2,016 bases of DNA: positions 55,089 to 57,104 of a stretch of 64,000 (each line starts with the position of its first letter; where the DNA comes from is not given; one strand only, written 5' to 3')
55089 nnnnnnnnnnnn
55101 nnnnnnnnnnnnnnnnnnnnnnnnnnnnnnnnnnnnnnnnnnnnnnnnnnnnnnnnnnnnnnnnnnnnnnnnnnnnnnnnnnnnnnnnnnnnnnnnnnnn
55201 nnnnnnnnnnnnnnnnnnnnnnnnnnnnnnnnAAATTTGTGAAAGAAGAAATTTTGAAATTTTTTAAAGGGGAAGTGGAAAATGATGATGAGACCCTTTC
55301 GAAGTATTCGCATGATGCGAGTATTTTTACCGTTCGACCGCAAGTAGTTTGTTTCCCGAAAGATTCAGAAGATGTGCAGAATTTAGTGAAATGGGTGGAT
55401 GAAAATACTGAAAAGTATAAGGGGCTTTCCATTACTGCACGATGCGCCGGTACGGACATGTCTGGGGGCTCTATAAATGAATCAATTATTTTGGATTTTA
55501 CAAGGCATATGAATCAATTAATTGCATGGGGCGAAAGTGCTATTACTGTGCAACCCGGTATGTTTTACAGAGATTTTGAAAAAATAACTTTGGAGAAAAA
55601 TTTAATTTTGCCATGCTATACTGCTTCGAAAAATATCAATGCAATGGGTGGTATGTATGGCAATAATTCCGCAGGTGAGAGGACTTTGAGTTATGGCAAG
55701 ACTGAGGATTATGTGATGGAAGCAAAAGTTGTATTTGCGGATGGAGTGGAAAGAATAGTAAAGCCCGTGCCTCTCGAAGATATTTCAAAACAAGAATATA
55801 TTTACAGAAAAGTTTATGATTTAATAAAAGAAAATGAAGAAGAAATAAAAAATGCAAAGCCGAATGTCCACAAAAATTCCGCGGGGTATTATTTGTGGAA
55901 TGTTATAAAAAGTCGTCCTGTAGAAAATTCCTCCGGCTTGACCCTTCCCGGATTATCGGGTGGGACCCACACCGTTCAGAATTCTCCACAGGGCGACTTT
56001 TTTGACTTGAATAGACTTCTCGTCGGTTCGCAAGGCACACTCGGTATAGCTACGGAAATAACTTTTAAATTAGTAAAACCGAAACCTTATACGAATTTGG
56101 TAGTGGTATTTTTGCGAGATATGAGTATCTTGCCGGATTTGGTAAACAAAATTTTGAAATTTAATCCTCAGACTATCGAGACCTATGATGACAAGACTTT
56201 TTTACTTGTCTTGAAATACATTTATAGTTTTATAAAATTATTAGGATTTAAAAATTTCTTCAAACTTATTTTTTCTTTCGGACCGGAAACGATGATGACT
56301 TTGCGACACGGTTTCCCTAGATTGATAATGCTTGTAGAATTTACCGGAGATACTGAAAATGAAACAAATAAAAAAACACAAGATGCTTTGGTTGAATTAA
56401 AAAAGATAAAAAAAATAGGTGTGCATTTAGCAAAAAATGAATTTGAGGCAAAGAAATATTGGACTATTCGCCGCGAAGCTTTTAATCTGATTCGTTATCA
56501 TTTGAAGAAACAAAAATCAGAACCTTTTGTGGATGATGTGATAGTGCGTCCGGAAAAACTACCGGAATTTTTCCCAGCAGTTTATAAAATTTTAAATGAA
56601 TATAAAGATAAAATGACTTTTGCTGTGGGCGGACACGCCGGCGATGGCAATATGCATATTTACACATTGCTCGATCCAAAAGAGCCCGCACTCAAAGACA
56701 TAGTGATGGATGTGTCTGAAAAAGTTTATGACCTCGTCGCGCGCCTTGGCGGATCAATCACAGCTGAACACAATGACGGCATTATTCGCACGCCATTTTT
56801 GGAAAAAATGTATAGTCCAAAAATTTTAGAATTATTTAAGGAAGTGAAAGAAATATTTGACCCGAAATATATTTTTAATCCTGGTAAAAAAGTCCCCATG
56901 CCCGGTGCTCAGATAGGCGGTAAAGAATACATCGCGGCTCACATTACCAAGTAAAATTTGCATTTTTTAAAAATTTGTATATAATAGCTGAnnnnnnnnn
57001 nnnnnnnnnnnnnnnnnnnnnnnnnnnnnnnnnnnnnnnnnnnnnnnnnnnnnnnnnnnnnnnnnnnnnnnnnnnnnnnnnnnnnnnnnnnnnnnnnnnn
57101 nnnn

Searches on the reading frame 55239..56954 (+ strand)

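Call 94: search_protein_families(library=pfam, proteins=[window:55239-56954:+], max_evalue=0.001)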
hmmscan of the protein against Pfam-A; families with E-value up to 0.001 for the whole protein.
window:55239-56954:+ (571 aa): 2 families
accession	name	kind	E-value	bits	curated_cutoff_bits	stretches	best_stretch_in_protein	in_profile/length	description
PF02913.24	FAD-oxidase_C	-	1.7e-44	152.8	21.2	1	285-550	5-247/248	FAD linked oxidases, C-terminal domain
PF01565.28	FAD_binding_4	-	8.3e-24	84.3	26.4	1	34-169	1-133/139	FAD binding domain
